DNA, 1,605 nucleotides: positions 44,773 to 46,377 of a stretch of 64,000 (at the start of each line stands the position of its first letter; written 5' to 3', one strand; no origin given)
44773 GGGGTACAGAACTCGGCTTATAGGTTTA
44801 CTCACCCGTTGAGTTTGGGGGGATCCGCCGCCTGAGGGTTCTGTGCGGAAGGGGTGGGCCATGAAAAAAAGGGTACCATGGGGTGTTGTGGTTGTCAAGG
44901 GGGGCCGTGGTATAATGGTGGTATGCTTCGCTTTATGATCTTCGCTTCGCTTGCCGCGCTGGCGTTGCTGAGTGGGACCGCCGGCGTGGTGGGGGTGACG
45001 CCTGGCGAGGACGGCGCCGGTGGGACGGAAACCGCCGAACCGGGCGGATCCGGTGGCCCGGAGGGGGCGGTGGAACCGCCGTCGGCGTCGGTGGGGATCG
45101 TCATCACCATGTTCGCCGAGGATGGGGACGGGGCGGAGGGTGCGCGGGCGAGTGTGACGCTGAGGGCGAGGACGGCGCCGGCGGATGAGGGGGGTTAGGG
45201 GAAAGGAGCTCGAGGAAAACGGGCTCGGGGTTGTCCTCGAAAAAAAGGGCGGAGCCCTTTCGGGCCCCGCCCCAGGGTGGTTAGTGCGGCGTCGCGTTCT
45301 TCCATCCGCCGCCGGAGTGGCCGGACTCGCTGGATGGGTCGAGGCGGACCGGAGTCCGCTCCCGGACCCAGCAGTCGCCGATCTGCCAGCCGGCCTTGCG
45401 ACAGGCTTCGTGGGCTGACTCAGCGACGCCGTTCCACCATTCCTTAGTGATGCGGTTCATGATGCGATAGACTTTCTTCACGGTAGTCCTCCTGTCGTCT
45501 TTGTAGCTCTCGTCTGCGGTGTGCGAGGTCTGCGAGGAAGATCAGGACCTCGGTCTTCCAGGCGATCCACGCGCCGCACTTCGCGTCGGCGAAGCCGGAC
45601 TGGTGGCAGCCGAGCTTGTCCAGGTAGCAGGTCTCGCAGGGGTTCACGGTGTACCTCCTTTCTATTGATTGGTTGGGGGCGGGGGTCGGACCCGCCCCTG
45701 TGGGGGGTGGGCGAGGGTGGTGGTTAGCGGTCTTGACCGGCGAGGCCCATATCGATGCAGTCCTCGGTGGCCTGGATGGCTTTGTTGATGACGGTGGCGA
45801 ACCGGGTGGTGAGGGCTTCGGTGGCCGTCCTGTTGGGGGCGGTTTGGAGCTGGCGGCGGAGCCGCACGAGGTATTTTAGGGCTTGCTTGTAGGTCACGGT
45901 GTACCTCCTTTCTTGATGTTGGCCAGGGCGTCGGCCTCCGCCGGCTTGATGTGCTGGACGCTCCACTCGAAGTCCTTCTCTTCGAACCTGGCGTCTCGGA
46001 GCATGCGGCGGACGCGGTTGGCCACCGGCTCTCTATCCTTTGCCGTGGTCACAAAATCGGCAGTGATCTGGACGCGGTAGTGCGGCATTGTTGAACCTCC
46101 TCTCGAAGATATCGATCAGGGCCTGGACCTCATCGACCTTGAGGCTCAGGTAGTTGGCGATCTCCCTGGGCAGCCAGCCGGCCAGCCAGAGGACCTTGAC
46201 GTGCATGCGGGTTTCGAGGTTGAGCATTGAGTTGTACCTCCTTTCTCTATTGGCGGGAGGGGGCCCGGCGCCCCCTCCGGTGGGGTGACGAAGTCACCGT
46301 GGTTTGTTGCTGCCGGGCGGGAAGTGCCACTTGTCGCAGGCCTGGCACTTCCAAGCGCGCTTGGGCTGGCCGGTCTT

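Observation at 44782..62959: About 18 kb phage-like element integrated into the 3' end of the RNase P RNA gene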

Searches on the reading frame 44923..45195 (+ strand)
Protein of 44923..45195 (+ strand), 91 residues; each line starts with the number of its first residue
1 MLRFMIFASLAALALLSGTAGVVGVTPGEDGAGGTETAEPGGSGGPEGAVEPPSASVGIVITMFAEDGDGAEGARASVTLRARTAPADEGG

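Call 103: find_encoding_contigs(protein=window:44923-45195:+, flank=5000, max_places=10)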
Protein window:44923-45195:+ (91 aa): no gene with exactly this product is on record in the collection.

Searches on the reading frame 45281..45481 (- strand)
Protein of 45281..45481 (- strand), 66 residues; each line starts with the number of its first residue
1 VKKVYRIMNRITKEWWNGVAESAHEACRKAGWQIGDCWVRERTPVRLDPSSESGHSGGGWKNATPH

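Call 99: find_encoding_contigs(protein=window:45281-45481:-, flank=5000, max_places=10)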
Protein window:45281-45481:- (66 aa): no gene with exactly this product is on record in the collection.

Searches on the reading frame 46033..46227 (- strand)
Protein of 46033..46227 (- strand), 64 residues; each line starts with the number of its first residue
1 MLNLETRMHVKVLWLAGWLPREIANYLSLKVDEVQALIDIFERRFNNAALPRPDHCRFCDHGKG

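Call 73: search_protein_families(library=pfam, proteins=[window:46033-46227:-], max_evalue=0.1)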
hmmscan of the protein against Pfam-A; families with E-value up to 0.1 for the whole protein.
window:46033-46227:- (64 aa): 1 family
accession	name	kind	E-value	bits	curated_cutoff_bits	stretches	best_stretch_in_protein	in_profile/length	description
PF06056.18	Terminase_5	-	0.03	14.7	20.3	1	6-36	2-32/58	Putative ATPase subunit of terminase (gpP-like)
